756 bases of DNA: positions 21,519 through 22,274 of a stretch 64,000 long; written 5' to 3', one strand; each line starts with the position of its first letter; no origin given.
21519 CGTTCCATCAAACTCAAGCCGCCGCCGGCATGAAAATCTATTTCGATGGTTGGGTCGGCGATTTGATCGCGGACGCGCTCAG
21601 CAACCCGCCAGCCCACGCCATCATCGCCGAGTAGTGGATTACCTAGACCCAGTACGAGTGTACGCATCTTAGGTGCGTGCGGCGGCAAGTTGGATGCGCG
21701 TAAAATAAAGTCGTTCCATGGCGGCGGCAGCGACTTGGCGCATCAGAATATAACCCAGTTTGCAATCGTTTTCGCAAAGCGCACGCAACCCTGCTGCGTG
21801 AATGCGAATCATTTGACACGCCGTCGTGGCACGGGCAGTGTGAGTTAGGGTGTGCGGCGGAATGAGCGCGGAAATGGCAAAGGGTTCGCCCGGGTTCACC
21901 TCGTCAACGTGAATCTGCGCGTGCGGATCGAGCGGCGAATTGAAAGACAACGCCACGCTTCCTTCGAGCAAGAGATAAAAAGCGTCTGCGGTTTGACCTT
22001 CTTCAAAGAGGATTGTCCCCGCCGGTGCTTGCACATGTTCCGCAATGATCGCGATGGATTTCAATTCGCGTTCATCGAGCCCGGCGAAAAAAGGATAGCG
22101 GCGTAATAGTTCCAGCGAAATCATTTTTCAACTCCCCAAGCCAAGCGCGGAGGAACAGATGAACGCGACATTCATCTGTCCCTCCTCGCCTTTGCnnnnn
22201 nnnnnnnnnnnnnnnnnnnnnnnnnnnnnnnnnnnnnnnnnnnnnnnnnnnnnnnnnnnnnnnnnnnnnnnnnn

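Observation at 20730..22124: Two paralogous stand-alone CAP-effector-domain proteins flank the hydrogenase protease and lack the cNMP phosphate-binding arginine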

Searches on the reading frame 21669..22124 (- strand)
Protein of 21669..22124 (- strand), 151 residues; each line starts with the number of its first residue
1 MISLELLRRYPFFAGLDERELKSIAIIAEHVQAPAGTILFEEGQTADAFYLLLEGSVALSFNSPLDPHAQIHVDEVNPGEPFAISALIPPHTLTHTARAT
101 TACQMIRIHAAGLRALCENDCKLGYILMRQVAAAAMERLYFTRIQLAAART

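Call 3: search_protein_families(library=pfam, proteins=[window:21669-22124:-], max_evalue=0.1)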
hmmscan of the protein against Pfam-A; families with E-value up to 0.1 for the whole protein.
window:21669-22124:- (151 aa): 2 families
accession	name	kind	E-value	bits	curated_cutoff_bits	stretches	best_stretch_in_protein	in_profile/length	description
PF00027.35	cNMP_binding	-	2.2e-14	53.6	27.5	1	32-120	3-89/89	Cyclic nucleotide-binding domain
PF25562.1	CNBH_CNNM2_C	-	0.0036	17.3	27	1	31-61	58-88/172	Metal transporter CNNM2-like, C-terminal CNBH domain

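Call 4: search_protein_families(library=ncbifam, proteins=[window:21669-22124:-], max_evalue=0.1)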
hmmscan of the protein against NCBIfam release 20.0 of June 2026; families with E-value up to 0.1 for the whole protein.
window:21669-22124:- (151 aa): 6 families
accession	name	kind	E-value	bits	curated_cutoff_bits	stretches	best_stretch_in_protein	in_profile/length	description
NF006901.0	PRK09392.1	equivalog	3.9e-12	46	211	1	5-133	7-132/236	transcriptional activator FtrB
NF041163.2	encap_f2b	equivalog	1.9e-08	33.9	400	1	7-133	73-199/450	family 2B encapsulin nanocompartment shell protein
TIGR03896.1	cyc_nuc_ocin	subfamily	5.4e-08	32.6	161.05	1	13-133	146-264/317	bacteriocin-type transport-associated protein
NF050815.1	TransActFtrBCaul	equivalog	8.9e-07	28.4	300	1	4-132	8-133/251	transcriptional activator FtrB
NF008732.0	PRK11753.1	equivalog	8.1e-06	25.4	266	1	27-133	22-127/214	cAMP-activated global transcriptional regulator CRP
NF058543.1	ActPatMycb56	equivalog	4e-05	22.6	460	1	12-101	3-89/317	acetyltransferase Pat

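Call 8: find_homologous_proteins(query=window:21669-22124:-, max_evalue=0.00001)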
Query window:21669-22124:- (151 aa): 560 proteins with E <= 0.00001 among 1443 candidates; the best 120 are listed.
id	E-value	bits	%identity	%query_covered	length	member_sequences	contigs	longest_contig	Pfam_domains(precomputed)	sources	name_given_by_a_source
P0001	3.1e-88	311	95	100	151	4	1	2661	PF00027.36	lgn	-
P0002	3.6e-73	262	81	100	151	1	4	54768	PF00027.36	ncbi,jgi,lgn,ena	jgi:CRP-like cAMP-binding protein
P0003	5.9e-73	261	80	99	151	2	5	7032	PF00027.36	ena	-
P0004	1.9e-72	259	77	100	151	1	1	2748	PF00027.36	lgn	-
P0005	1.2e-71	257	78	99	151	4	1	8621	PF00027.36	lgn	-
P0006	6.0e-71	255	79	99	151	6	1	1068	PF00027.36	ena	-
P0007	1.3e-68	247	75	99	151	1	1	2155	PF00027.36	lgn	-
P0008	2.1e-68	246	76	100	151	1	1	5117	PF00027.36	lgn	-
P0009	3.3e-67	242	75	100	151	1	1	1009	PF00027.36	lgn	-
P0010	1.6e-66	240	72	99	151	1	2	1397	PF00027.36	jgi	jgi:CRP/FNR family cyclic AMP-dependent transcriptional regulator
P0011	5.7e-66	238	75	99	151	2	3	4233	PF00027.36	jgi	jgi:CRP-like cAMP-binding protein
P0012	1.1e-65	237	73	99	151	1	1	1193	PF00027.36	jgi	jgi:CRP/FNR family cyclic AMP-dependent transcriptional regulator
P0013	1.2e-65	237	73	99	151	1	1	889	PF00027.36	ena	-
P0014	4.8e-65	235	74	99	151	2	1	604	PF00027.36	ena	-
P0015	3.3e-64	233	72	100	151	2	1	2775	PF00027.36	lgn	-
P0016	4.1e-64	232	72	99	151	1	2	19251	PF00027.36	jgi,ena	jgi:CRP-like cAMP-binding protein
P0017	1.6e-63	230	73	99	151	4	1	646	PF00027.36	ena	-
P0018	2.5e-63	230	74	100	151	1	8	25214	PF00027.36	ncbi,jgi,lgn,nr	ncbi:MAG: Crp/Fnr family transcriptional regulator [Chloroflexi bacterium]|nr:Crp/Fnr family transcr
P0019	6.0e-63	229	72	99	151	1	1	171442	PF00027.36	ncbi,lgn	-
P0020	1.3e-62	228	73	99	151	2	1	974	PF00027.36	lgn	-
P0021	1.3e-62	228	72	100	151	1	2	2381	PF00027.36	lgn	-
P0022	1.4e-62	227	72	99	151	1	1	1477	PF00027.36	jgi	-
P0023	1.9e-62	227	72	99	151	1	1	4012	PF00027.36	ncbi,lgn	ncbi:MAG: Crp/Fnr family transcriptional regulator [Chloroflexota bacterium]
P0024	5.2e-62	226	72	100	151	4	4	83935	PF00027.36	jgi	jgi:CRP-like cAMP-binding protein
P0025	9.5e-62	225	72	99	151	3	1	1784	PF00027.36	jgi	jgi:CRP-like cAMP-binding protein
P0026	3.9e-61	223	71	99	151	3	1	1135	PF00027.36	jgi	jgi:CRP-like cAMP-binding protein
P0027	6.2e-61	222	70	99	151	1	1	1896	PF00027.36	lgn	-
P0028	7.7e-61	222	72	100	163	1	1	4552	PF00027.36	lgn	-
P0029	8.1e-61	222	68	99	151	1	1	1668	PF00027.36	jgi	jgi:CRP-like cAMP-binding protein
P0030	1.5e-60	221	72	99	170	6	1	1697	PF00027.36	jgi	jgi:CRP-like cAMP-binding protein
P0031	1.8e-60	221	70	100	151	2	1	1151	PF00027.36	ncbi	-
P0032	2.8e-60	220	71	99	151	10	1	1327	PF00027.36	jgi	jgi:CRP/FNR family transcriptional regulator, cyclic AMP receptor protein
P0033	5.0e-60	219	71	100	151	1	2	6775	PF00027.36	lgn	-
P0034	1.1e-58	215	70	100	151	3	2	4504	PF00027.36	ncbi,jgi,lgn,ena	-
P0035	1.3e-58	215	68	99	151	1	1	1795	PF00027.36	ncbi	-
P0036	3.1e-58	213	71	99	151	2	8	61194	PF00027.36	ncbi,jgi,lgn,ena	jgi:CRP-like cAMP-binding protein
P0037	1.3e-57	211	68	100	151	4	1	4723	PF00027.36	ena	-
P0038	1.8e-55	204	67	100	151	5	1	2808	PF00027.36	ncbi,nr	ncbi:MAG: Crp/Fnr family transcriptional regulator [Anaerolineae bacterium]|nr:Crp/Fnr family transc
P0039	9.4e-53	196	65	99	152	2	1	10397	PF00027.36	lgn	-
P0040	1.3e-52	195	61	100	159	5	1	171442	PF00027.36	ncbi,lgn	-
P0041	3.3e-52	194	62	97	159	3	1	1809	PF00027.36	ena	-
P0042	6.3e-51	190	60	99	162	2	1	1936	PF00027.36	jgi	jgi:CRP-like cAMP-binding protein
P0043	1.0e-50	189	60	100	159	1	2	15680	PF00027.36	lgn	-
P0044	2.0e-50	188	71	83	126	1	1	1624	PF00027.36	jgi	jgi:CRP-like cAMP-binding protein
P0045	4.1e-50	187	61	100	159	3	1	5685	PF00027.36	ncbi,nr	ncbi:MAG: Crp/Fnr family transcriptional regulator [Anaerolineales bacterium]|nr:Crp/Fnr family tran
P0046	1.4e-49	185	60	100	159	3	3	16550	PF00027.36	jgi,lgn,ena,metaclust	metaclust:\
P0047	5.4e-49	183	62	99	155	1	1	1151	PF00027.36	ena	-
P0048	6.4e-49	183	60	100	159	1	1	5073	PF00027.36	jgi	jgi:CRP-like cAMP-binding protein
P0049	1.8e-48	182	59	93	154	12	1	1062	PF00027.36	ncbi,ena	ncbi:MAG: cyclic nucleotide-binding domain-containing protein [Chloroflexota bacterium]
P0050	2.2e-48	181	60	100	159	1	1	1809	PF00027.36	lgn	-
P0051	2.7e-48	181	60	100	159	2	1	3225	PF00027.36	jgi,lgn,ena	-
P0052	1.2e-47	179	60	100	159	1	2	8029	PF00027.36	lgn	-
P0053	1.4e-47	179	60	99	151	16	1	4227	PF00027.36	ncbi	-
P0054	3.0e-47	178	57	99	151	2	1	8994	PF00027.36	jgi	jgi:CRP-like cAMP-binding protein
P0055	3.5e-47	178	59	100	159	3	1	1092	PF00027.36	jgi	jgi:CRP-like cAMP-binding protein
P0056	5.2e-47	177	61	99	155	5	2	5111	PF00027.36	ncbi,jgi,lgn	jgi:CRP/FNR family cyclic AMP-dependent transcriptional regulator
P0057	7.5e-46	173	57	100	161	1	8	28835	PF00027.36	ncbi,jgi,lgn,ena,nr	ncbi:MAG: Crp/Fnr family transcriptional regulator [Chloroflexi bacterium]|nr:Crp/Fnr family transcr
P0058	1.1e-45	173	59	100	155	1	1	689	PF00027.36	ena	-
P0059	1.6e-45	172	59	99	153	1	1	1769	PF00027.36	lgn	-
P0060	2.5e-45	172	56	100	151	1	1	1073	PF00027.36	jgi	jgi:CRP-like cAMP-binding protein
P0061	6.1e-45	170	58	100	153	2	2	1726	PF00027.36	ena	-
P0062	6.4e-45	170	56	100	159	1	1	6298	PF00027.36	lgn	-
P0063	7.0e-45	170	56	100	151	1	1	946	PF00027.36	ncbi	-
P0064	9.8e-45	170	58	100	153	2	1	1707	PF00027.36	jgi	jgi:CRP-like cAMP-binding protein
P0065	1.9e-44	169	58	99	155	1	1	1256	PF00027.36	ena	-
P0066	2.8e-44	168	57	99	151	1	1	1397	PF00027.36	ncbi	-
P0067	4.2e-44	168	56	100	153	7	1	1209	PF00027.36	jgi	jgi:CRP/FNR family transcriptional regulator, cyclic AMP receptor protein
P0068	5.2e-44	167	55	99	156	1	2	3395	PF00027.36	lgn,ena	-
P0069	1.1e-43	166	57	99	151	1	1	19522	PF00027.36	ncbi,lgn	-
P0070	2.3e-43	165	56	100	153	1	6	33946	PF00027.36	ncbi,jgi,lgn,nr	ncbi:MAG: Crp/Fnr family transcriptional regulator [Chloroflexi bacterium]|nr:Crp/Fnr family transcr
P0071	5.1e-43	164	55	99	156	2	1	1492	PF00027.36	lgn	-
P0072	9.0e-43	163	57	99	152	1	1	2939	PF00027.36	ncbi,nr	ncbi:MAG: Crp/Fnr family transcriptional regulator [Anaerolineales bacterium]|nr:Crp/Fnr family tran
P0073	1.3e-42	163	56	99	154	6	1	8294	PF00027.36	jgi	jgi:CRP/FNR family cyclic AMP-dependent transcriptional regulator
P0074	1.5e-42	163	54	99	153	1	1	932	PF00027.36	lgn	-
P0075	1.7e-42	162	57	99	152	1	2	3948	PF00027.36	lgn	-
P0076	4.3e-42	161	57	99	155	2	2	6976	PF00027.36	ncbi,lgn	-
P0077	6.6e-42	160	55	99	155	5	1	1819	PF00027.36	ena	-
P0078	1.7e-41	159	55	99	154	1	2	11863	PF00027.36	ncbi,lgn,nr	ncbi:MAG: cyclic nucleotide-binding domain-containing protein [Anaerolineae bacterium]|nr:cyclic nuc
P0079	1.8e-41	159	55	99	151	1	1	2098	PF00027.36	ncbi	-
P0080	1.9e-41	159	55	97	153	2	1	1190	PF00027.36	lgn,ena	-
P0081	8.4e-41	157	56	99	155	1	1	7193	PF00027.36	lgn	-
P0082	3.1e-40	155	52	100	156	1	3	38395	PF00027.36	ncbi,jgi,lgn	jgi:CRP-like cAMP-binding protein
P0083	5.5e-40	154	53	99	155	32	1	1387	PF00027.36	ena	-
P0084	6.6e-40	154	54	99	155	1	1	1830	PF00027.36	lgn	-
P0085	1.2e-39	153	53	99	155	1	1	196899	PF00027.36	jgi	jgi:CRP-like cAMP-binding protein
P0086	1.9e-39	152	55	99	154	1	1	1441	PF00027.36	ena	-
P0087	2.0e-39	152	53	96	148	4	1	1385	PF00027.36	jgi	jgi:CRP-like cAMP-binding protein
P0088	2.8e-39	152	56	99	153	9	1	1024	PF00027.36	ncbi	-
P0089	4.4e-39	151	54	99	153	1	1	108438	PF00027.36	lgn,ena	-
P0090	5.2e-39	151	52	99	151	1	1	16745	PF00027.36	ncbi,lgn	-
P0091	6.1e-39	151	53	99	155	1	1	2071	PF00027.36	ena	-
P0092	1.2e-38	150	49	99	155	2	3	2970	PF00027.36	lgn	-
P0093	2.0e-38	149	55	99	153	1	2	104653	PF00027.36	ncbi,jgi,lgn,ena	jgi:CRP-like cAMP-binding protein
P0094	2.9e-38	149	52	99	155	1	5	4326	PF00027.36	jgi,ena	-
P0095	2.9e-38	149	54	99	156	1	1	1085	PF00027.36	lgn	-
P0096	2.9e-38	149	51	99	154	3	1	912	PF00027.36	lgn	-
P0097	3.4e-38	148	52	99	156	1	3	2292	PF00027.36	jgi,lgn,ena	-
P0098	4.9e-38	148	52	100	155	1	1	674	PF00027.36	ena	-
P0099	8.6e-38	147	54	100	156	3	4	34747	PF00027.36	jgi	jgi:CRP/FNR family transcriptional regulator, cyclic AMP receptor protein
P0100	9.4e-38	147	54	99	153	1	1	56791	PF00027.36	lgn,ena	-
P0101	1.2e-37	147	55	99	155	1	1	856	PF00027.36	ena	-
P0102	1.5e-37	146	54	99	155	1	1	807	PF00027.36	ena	-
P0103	1.9e-37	146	54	99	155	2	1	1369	PF00027.36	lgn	-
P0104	2.2e-37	146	53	100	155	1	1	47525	PF00027.36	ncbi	-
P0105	2.6e-37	146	52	99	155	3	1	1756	PF00027.36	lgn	-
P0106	3.8e-37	145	53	99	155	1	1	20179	PF00027.36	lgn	-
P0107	4.8e-37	145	53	99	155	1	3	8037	PF00027.36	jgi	jgi:CRP/FNR family cyclic AMP-dependent transcriptional regulator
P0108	9.0e-37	144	50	99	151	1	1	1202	PF00027.36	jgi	jgi:CRP-like cAMP-binding protein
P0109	1.2e-36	143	52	99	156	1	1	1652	PF00027.36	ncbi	-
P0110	1.2e-36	143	52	99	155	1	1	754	PF00027.36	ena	-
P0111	1.3e-36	143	51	99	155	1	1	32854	PF00027.36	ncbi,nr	ncbi:MAG: Crp/Fnr family transcriptional regulator [Anaerolineae bacterium]|nr:Crp/Fnr family transc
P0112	1.4e-36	143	52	99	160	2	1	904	PF00027.36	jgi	jgi:CRP-like cAMP-binding protein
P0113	1.4e-36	143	56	99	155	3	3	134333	PF00027.36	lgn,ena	-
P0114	1.6e-36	143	50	99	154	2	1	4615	PF00027.36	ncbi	-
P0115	2.8e-36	142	51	99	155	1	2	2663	PF00027.36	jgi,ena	-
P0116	2.8e-36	142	52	99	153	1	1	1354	PF00027.36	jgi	jgi:CRP/FNR family cyclic AMP-dependent transcriptional regulator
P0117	4.3e-36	142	53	99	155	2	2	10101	PF00027.36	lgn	-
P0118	7.9e-36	141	52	99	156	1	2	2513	PF00027.36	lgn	-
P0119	8.8e-36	141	49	99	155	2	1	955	PF00027.36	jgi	jgi:CRP-like cAMP-binding protein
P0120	1.7e-35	140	52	99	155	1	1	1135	PF00027.36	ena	-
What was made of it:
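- Database names say 'Crp/Fnr family transcriptional regulator' (call 8).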

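Call 10: find_encoding_contigs(protein=P0019, flank=8000, max_places=3)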
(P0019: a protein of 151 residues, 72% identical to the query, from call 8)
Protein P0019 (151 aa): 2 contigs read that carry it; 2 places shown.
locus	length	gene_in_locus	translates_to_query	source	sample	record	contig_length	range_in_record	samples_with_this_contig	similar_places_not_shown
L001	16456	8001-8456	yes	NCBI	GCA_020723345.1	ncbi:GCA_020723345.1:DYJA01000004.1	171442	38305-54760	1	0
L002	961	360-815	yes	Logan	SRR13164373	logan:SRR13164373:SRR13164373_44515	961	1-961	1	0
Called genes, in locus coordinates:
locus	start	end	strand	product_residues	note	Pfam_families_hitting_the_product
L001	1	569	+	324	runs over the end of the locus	PF01012:ETF, PF00766:ETF_alpha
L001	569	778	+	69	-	-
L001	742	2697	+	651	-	PF12797:Fer4_2 (faint), PF13183:Fer4_8, PF13187:Fer4_9, PF13237:Fer4_10, PF13484:Fer4_16 (weak), PF13534:Fer4_17 (weak), PF02754:CCG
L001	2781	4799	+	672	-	PF00890:FAD_binding_2 (weak), PF01266:DAO (weak), PF12831:FAD_oxidored, PF13450:NAD_binding_8 (weak), PF00037:Fer4 (weak), PF13237:Fer4_10, PF12838:Fer4_7, PF00037:Fer4, +10 more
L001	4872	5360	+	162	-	PF02662:FlpD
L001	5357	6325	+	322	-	PF01058:Oxidored_q6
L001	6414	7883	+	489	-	PF27537:HoxH, PF00374:NiFeSe_Hases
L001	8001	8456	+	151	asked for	PF00027:cNMP_binding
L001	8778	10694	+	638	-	PF02743:dCache_1 (weak), PF00672:HAMP, PF07730:HisKA_3, PF02518:HATPase_c, PF13581:HATPase_c_2 (weak)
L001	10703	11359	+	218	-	PF00072:Response_reg, PF00196:GerE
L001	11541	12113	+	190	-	PF04879:Molybdop_Fe4S4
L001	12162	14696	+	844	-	PF00384:Molybdopterin, PF01568:Molydop_binding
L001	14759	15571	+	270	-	PF12838:Fer4_7, PF13237:Fer4_10 (weak), PF13247:Fer4_11, PF12838:Fer4_7 (weak), PF00037:Fer4 (weak), PF12797:Fer4_2 (weak), PF12837:Fer4_6 (weak), PF13187:Fer4_9 (weak), +1 more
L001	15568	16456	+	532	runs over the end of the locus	PF03916:NrfD, PF00027:cNMP_binding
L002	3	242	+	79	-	?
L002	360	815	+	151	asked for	PF00027:cNMP_binding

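Call 11: find_encoding_contigs(protein=P0085, flank=8000, max_places=3)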
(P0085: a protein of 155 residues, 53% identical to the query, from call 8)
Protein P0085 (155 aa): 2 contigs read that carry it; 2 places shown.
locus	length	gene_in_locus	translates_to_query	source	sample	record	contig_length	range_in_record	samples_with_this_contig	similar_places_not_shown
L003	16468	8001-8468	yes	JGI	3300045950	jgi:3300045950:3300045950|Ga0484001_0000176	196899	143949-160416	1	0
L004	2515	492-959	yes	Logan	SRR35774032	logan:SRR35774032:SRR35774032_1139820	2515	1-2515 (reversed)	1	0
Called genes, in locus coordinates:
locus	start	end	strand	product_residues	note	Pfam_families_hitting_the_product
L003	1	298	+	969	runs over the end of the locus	PF01074:Glyco_hydro_38N, PF09261:Alpha-mann_mid, PF07748:Glyco_hydro_38C, PF17677:Glyco_hydro38C2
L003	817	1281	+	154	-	-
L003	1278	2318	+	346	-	PF02754:CCG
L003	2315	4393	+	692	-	PF00890:FAD_binding_2 (weak), PF12831:FAD_oxidored, PF13450:NAD_binding_8 (weak), PF00037:Fer4 (weak), PF12838:Fer4_7, PF13187:Fer4_9 (weak), PF13237:Fer4_10, PF14697:Fer4_21, +7 more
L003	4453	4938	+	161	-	PF02662:FlpD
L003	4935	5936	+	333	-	PF01058:Oxidored_q6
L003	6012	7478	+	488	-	PF27537:HoxH, PF00374:NiFeSe_Hases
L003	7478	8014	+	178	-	PF01750:HycI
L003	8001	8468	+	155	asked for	PF00027:cNMP_binding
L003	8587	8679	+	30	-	-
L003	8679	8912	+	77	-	PF01037:AsnC_trans_reg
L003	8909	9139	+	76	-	PF04023:FeoA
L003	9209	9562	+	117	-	PF01155:HypA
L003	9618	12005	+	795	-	PF00708:Acylphosphatase, PF07503:zf-HYPF, PF01300:Sua5_yciO_yrdC, PF17788:HypF_C, PF22521:HypF_C_2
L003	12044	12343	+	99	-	PF01455:HupF_HypC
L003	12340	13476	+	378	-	PF01924:HypD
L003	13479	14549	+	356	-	PF00586:AIRS, PF02769:AIRS_C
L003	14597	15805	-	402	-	PF02771:Acyl-CoA_dh_N, PF02770:Acyl-CoA_dh_M, PF00441:Acyl-CoA_dh_1, PF08028:Acyl-CoA_dh_2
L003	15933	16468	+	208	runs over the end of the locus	PF01206:TusA, PF02635:DsrE, PF13686:DrsE_2 (weak)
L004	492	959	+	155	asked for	PF00027:cNMP_binding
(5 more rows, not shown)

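Call 13: find_related_loci(query=A1, collection=genome_contigs, flank=8000)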
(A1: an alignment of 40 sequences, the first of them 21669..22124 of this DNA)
Query A1 (151 aa) in genome_contigs; peptide patterns used: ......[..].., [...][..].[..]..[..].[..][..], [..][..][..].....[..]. (x = any residue, [..] = any of these).
439 stretches matched a pattern; 266 encode a relative of the query (tblastn E <= 1e-3); the best 80 are kept; 80 distinct loci.
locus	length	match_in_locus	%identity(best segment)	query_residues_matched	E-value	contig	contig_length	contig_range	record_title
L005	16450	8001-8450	99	1-150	5e-97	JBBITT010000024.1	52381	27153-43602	MAG: Chloroflexota bacterium isolate RVF170221_bin_402 NODE_838_length_52381_cov_17.921645, whole genome shotgun sequenc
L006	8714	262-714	77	1-151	4e-78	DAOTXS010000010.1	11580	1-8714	MAG TPA_asm: Anaerolineae bacterium isolate H21_272 k133_2727382, whole genome shotgun sequence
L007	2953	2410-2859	78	1-150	1e-76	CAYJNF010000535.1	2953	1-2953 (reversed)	MAG TPA_asm: uncultured Chitinophagales bacterium isolate ERP124720_co1_156 genome assembly, contig: NODE_37779_length_2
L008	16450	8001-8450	72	1-150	3e-69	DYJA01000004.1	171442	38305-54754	MAG TPA_asm: Candidatus Aquidulcis sp. isolate FI88_2_58_12 Afr_mines_FI88_59_length_171442_cov_5_237492, whole genome s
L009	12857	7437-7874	73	1-146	8e-69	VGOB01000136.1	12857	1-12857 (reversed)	MAG: Chloroflexi bacterium isolate K_DeepCast_250m_m1_199 K_DeepCast_250m_m1_199_Ga0194125_10010221, whole genome shotgu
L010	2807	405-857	70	1-151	7e-66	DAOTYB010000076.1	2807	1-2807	MAG TPA_asm: Anaerolineae bacterium isolate H23_303 k115_638605, whole genome shotgun sequence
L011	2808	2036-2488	67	1-151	2e-62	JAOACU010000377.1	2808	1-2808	MAG: Anaerolineae bacterium isolate SKW216 NODE_376_length_2808_cov_1.333211, whole genome shotgun sequence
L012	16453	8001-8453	61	1-151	1e-59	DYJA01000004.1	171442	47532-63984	MAG TPA_asm: Candidatus Aquidulcis sp. isolate FI88_2_58_12 Afr_mines_FI88_59_length_171442_cov_5_237492, whole genome s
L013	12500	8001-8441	59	1-150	4e-55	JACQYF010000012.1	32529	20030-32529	MAG: Chloroflexi bacterium isolate NC_groundwater_1534_Pr4_S-0.65um_60_13 SR1-18-Sp65_coassembly_scaffold_89008, whole g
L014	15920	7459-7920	56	1-151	2e-52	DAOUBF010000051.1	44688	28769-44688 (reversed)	MAG TPA_asm: Anaerolineae bacterium isolate H68_711 k101_301594, whole genome shotgun sequence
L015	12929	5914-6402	55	1-150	3e-52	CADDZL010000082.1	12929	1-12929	Chloroflexi bacterium isolate 22 genome assembly, contig: NODE_3458_length_12929_cov_5.669739, whole genome shotgun sequ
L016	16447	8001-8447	58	1-149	3e-52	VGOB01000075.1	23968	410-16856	MAG: Chloroflexi bacterium isolate K_DeepCast_250m_m1_199 K_DeepCast_250m_m1_199_Ga0194125_10003825, whole genome shotgu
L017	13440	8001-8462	56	1-150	7e-52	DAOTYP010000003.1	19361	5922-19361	MAG TPA_asm: Anaerolineae bacterium isolate H27_366 k135_5333744, whole genome shotgun sequence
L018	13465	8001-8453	56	1-151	8e-51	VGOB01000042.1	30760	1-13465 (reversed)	MAG: Chloroflexi bacterium isolate K_DeepCast_250m_m1_199 K_DeepCast_250m_m1_199_Ga0194125_10002441, whole genome shotgu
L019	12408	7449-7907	56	1-149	8e-51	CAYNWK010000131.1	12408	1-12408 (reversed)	MAG TPA_asm: uncultured Anaerolineaceae bacterium isolate SRP214966_co2_130 genome assembly, contig: NODE_8603_length_12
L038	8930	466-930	49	1-151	2e-43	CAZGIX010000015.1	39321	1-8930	MAG TPA_asm: uncultured Anaerolineaceae bacterium isolate binchicken_co259_18 genome assembly, contig: NODE_361_length_3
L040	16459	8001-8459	49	1-149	3e-43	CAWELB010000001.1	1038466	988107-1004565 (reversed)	MAG: uncultured Chloroflexia bacterium isolate MFD05942.bin.1.323 genome assembly, contig: contig_15811, whole genome sh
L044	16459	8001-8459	52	1-149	5e-42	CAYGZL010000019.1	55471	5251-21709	MAG TPA_asm: uncultured Anaerolineaceae bacterium isolate ERP119294_co2_361 genome assembly, contig: k141_3149957, whole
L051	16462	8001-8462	48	1-150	3e-41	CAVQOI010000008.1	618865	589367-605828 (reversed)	MAG: uncultured Chloroflexia bacterium isolate MFD09964.bin.1.234 genome assembly, contig: contig_3655, whole genome sho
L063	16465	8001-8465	48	1-151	8e-40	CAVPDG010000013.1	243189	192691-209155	MAG: uncultured Chloroflexia bacterium isolate MFD00032.bin.2.110 genome assembly, contig: contig_31585, whole genome sh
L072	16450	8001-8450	49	1-146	4e-39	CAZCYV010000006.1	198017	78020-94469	MAG TPA_asm: uncultured Anaerolinea sp. isolate binchicken_co274_310 genome assembly, contig: NODE_97_length_198017_cov_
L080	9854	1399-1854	47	1-149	1e-38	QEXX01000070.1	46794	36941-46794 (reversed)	MAG: Anaerolineae bacterium isolate Nak19 k99_142945, whole genome shotgun sequence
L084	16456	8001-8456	46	1-149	3e-38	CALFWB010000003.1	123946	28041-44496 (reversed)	MAG: uncultured Anaerolineales bacterium isolate H1_Bin_METABAT__117_1_1 genome assembly, contig: c_000000255429, whole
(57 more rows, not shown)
